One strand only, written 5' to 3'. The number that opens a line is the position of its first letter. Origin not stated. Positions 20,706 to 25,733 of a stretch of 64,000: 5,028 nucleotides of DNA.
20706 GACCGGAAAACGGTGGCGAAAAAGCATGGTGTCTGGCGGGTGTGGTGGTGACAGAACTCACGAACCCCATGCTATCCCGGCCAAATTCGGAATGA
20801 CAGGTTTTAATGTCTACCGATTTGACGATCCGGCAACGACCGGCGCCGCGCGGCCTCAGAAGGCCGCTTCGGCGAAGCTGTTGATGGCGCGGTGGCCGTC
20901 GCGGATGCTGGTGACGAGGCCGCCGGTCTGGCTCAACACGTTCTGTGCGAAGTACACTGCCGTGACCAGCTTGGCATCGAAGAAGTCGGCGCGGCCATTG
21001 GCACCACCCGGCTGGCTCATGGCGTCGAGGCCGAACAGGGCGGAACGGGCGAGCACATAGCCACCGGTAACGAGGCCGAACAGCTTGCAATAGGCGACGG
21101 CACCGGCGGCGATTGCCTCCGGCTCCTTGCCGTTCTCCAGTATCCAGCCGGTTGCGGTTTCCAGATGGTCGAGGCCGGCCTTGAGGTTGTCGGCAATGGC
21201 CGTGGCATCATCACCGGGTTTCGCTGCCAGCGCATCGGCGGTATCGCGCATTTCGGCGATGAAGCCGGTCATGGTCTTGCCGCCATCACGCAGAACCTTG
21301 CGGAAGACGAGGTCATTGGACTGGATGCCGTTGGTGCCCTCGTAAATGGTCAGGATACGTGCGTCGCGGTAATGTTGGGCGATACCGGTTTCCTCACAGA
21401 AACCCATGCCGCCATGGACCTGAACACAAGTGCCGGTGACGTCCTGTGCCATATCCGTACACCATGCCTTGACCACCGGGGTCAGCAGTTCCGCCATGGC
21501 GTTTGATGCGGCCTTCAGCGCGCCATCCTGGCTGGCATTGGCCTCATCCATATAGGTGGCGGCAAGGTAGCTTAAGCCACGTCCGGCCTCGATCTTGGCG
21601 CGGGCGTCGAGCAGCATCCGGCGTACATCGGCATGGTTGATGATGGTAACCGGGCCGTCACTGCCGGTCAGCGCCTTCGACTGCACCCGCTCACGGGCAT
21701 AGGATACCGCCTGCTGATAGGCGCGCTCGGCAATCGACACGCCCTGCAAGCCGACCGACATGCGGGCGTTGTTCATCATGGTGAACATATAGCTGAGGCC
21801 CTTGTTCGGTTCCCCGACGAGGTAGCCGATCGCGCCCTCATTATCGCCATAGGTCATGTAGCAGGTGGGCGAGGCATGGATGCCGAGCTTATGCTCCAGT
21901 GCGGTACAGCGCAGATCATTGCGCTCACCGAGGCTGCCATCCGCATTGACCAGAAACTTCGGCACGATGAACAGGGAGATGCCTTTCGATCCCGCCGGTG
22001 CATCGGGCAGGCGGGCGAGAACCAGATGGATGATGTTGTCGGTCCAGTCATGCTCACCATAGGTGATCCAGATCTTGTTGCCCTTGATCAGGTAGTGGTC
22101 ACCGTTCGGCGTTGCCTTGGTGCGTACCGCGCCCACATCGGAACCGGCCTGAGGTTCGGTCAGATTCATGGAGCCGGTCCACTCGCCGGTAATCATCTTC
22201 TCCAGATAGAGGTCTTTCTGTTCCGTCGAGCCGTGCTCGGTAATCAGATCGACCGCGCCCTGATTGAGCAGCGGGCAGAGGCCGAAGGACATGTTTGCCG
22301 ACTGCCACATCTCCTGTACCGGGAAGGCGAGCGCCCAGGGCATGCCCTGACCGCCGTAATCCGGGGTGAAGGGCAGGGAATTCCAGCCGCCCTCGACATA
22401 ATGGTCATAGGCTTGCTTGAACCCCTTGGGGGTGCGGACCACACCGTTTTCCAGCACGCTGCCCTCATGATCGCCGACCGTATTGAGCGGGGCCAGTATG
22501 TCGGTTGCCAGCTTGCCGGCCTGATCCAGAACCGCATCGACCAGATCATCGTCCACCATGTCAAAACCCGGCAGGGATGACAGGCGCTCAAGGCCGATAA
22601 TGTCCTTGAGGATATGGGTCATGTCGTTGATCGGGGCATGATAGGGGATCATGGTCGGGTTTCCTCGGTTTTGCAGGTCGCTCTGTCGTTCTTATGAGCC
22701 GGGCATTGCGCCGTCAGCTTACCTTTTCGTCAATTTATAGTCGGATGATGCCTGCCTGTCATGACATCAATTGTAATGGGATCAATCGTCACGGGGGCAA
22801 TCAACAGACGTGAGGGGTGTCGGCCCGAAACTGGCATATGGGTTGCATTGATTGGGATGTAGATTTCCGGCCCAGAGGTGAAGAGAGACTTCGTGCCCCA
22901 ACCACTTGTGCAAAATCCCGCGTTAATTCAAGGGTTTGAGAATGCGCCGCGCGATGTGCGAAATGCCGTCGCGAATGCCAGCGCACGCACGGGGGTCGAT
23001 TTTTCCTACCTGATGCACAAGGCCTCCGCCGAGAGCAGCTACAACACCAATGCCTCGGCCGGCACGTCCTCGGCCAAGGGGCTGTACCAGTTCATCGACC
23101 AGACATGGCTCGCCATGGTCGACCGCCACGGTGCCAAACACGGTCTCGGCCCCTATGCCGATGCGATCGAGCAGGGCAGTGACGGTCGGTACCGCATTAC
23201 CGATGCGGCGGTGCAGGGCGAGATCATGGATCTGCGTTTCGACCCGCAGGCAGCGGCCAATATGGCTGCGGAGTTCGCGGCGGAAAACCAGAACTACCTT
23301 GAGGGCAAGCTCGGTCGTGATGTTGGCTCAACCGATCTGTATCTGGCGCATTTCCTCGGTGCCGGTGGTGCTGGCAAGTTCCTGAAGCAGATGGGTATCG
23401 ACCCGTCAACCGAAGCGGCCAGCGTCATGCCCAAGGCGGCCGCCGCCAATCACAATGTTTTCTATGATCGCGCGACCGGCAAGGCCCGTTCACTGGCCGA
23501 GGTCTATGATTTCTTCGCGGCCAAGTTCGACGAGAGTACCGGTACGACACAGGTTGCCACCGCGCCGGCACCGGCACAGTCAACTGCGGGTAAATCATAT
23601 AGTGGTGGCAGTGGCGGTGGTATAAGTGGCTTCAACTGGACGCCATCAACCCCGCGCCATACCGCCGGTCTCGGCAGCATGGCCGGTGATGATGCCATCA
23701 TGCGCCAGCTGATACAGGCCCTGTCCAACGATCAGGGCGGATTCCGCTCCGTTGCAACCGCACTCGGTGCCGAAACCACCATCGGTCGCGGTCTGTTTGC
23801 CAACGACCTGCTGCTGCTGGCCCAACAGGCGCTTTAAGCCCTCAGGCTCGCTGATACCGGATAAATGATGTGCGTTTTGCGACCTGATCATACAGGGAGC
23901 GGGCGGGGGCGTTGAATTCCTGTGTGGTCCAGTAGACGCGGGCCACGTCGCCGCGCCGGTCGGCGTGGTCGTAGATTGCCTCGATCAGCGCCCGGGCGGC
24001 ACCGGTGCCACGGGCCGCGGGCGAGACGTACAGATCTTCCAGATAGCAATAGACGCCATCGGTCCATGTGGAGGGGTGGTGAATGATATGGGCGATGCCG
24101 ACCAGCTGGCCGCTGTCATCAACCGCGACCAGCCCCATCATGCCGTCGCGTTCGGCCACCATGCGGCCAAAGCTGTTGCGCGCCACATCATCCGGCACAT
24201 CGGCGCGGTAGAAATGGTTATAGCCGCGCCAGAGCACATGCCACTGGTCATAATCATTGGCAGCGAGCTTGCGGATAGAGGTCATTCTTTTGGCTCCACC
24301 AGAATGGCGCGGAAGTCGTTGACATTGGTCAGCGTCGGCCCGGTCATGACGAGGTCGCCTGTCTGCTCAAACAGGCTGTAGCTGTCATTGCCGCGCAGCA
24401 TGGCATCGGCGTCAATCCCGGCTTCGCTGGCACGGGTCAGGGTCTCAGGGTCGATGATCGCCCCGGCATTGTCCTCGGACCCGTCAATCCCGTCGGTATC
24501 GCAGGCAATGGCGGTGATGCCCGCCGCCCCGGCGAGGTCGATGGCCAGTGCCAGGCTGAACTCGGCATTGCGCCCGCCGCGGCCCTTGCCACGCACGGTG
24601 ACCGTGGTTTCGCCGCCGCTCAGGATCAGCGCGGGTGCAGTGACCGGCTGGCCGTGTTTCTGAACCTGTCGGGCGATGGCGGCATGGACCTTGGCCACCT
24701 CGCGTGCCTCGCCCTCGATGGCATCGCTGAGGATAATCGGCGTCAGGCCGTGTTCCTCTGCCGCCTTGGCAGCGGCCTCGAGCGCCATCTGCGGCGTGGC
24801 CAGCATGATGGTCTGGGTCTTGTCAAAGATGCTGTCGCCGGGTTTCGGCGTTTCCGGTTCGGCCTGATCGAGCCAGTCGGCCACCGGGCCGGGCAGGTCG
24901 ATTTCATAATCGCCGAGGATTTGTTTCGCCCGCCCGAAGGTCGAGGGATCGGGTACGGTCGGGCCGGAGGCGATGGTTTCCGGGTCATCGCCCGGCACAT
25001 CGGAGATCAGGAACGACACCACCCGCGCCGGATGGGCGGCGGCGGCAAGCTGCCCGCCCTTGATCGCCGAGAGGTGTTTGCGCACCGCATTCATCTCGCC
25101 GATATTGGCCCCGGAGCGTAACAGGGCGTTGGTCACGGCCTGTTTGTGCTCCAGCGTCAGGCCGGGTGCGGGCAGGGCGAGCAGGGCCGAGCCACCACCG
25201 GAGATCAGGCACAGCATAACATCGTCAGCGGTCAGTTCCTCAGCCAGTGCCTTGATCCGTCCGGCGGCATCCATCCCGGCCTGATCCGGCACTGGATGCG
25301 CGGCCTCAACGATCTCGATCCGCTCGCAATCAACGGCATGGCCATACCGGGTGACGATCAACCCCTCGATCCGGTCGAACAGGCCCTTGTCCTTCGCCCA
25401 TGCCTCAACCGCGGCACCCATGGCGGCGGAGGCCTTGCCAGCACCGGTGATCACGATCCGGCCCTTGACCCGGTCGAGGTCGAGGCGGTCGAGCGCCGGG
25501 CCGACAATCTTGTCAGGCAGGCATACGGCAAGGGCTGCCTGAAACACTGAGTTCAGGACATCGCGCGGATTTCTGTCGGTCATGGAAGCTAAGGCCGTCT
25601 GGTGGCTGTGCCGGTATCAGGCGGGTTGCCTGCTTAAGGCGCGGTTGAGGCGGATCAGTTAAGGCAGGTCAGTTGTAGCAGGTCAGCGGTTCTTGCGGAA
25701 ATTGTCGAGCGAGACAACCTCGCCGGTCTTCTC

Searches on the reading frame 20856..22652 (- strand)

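Call 11: search_protein_families(library=ncbifam, proteins=[window:20856-22652:-])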
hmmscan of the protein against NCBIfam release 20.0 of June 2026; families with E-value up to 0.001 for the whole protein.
window:20856-22652:- (598 aa): 21 families
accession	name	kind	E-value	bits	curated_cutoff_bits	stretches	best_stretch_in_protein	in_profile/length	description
NF042972.1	AcrlCoAredClosAcrC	equivalog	1.8e-49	168.5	640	1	79-445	39-369/378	acryloyl-CoA reductase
NF058590.1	AcCoDHFadEBacil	equivalog_domain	3.3e-39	134.9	600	1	99-466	76-423/586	acyl-CoA dehydrogenase FadE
NF042439.1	SulpropCoADesulf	equivalog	8.6e-39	133.3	600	1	96-447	44-365/379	3-sulfinopropanoyl-CoA desulfinase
NF043006.1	CyhCrbnylCoADH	equivalog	2.4e-37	128.8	650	1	89-445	48-368/380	cyclohexane-1-carbonyl-CoA dehydrogenase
NF045552.1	GlutCoADH_Des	equivalog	2.7e-37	128.9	470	1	96-443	57-370/387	glutaryl-CoA dehydrogenase Acd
NF008997.0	PRK12341.1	equivalog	6.2e-28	97.9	537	1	85-443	46-367/382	acyl-CoA dehydrogenase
NF053553.1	prodigi_MBC_PigA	equivalog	1.6e-26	93.4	500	1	82-452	42-378/381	prodigiosin MBC biosynthesis dehydrogenase PigA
NF045652.1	ProlPCPDhRedW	equivalog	5.1e-25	88.1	650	1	98-448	53-369/376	L-prolyl-[peptidyl-carrier protein] dehydrogenase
TIGR03207.1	cyc_hxne_CoA_dh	equivalog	5.9e-24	84.5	575.35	1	40-443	7-362/372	cyclohexanecarboxyl-CoA dehydrogenase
NF008594.0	PRK11561.1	equivalog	2.1e-23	82.5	545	1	120-449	136-436/540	isovaleryl-CoA dehydrogenase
NF002885.1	PRK03354.1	equivalog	4.9e-16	58.7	540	1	133-444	92-365/378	crotonobetainyl-CoA dehydrogenase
TIGR03204.1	pimC_large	equivalog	1.1e-15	57.4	623.85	1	86-447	50-387/395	pimeloyl-CoA dehydrogenase large subunit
NF052270.1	Staph_DH_FadE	equivalog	5.1e-15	55.1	600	1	140-197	120-178/400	acyl-CoA dehydrogenase FadE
TIGR04022.1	sulfur_SfnB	equivalog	2.2e-14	53.1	430.9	2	305-437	240-365/391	SfnB family sulfur acquisition oxidoreductase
TIGR03203.1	pimD_small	equivalog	8.1e-14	51.5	652.7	1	81-442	42-363/378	pimeloyl-CoA dehydrogenase small subunit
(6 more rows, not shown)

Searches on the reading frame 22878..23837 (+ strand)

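Call 11: search_protein_families(library=ncbifam, proteins=[window:22878-23837:+])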
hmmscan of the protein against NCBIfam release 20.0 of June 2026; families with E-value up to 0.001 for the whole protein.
window:22878-23837:+ (319 aa): 0 families

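Call 12: search_protein_families(library=pfam, proteins=[window:22878-23837:+])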
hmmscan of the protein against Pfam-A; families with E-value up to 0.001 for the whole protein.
window:22878-23837:+ (319 aa): 1 family
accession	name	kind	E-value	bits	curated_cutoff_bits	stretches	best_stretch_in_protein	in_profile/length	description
PF01464.25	SLT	-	3.1e-05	24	21.3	0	32-80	4-51/117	Transglycosylase SLT domain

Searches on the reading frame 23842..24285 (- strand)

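Call 11: search_protein_families(library=ncbifam, proteins=[window:23842-24285:-])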
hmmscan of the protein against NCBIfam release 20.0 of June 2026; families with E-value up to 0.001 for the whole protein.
window:23842-24285:- (147 aa): 10 families
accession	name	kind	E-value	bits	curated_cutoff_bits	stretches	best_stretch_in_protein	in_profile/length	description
NF000482.1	AAC_3_XI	exception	3.8e-09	36.5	300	1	16-134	19-129/148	aminoglycoside N-acetyltransferase AAC(3)-XI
NF041716.1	HxA_phane_GNAT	equivalog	4.5e-07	29.9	250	1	51-135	54-138/152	cyclophane-containing RiPP N-acetyltransferase HaaN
NF000487.1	stat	exception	3.9e-06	26.5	420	1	44-134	73-158/189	streptothricin N-acetyltransferase STAT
NF033083.0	AAC_3_I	equivalog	5.7e-06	26.6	200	1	31-142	30-139/145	AAC(3)-I family aminoglycoside N-acetyltransferase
NF040503.1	resist_ArsN1a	equivalog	7.9e-05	22.5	170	1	42-136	40-132/159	arsinothricin resistance N-acetyltransferase ArsN1 family A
NF043067.1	AAC_6p_group_E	equivalog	0.00036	20.4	140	1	35-111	25-102/140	aminoglycoside 6'-N-acetyltransferase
NF033076.0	AAC_6p_Yersi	exception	0.00049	20.5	290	1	35-107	25-100/140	aminoglycoside 6'-N-acetyltransferase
NF038102.1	AAC_6p_III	exception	0.00054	20.1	305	1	3-109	9-114/156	tobramycin N-acetyltransferase AAC(6')-III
TIGR01575.1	rimI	equivalog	0.0006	20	86.4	1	73-136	49-111/132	ribosomal protein S18-alanine N-acetyltransferase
NF000158.2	AAC_6p_Il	exception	0.00086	19.3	270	1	51-114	52-117/152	aminoglycoside N-acetyltransferase AAC(6')-Il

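Call 12: search_protein_families(library=pfam, proteins=[window:23842-24285:-])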
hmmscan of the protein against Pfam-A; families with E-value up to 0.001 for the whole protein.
window:23842-24285:- (147 aa): 6 families
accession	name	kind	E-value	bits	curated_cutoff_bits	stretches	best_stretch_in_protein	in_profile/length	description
PF00583.31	Acetyltransf_1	-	2.2e-16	60.6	20.7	1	20-133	6-112/116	Acetyltransferase (GNAT) family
PF13508.13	Acetyltransf_7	-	2.9e-10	40.8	27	1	52-133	6-78/84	Acetyltransferase (GNAT) domain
PF13673.13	Acetyltransf_10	-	2e-07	31.5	23.6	1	34-114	17-86/128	Acetyltransferase (GNAT) domain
PF13302.13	Acetyltransf_3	-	1.8e-05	25.9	25.4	1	4-132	4-132/138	Acetyltransferase (GNAT) domain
PF08445.16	FR47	-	1.9e-05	25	22.1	1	80-135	22-75/86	FR47-like protein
PF14542.12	Acetyltransf_CG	-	0.00051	20.6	30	1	78-112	23-57/80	GCN5-related N-acetyl-transferase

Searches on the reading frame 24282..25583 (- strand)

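Call 11: search_protein_families(library=ncbifam, proteins=[window:24282-25583:-])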
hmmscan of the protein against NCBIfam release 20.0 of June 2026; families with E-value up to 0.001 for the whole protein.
window:24282-25583:- (433 aa): 2 families
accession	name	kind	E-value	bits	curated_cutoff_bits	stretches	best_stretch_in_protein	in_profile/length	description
NF041176.1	GlyK_Thmprot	equivalog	1.7e-72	244.9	550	1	44-424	38-391/397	glycerate 2-kinase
NF040791.1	gly_kin_Thpl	equivalog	2.1e-56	192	670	1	9-423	16-406/410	glycerate 2-kinase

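Call 12: search_protein_families(library=pfam, proteins=[window:24282-25583:-])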
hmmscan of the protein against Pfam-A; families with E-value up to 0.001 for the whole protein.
window:24282-25583:- (433 aa): 2 families
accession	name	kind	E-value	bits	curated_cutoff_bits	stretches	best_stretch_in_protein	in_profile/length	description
PF13660.11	DUF4147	-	1.6e-83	280.2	23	1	10-238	2-233/234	Domain of unknown function (DUF4147)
PF05161.18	MOFRL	-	1.8e-39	134.6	28.3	1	319-423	2-106/106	MOFRL family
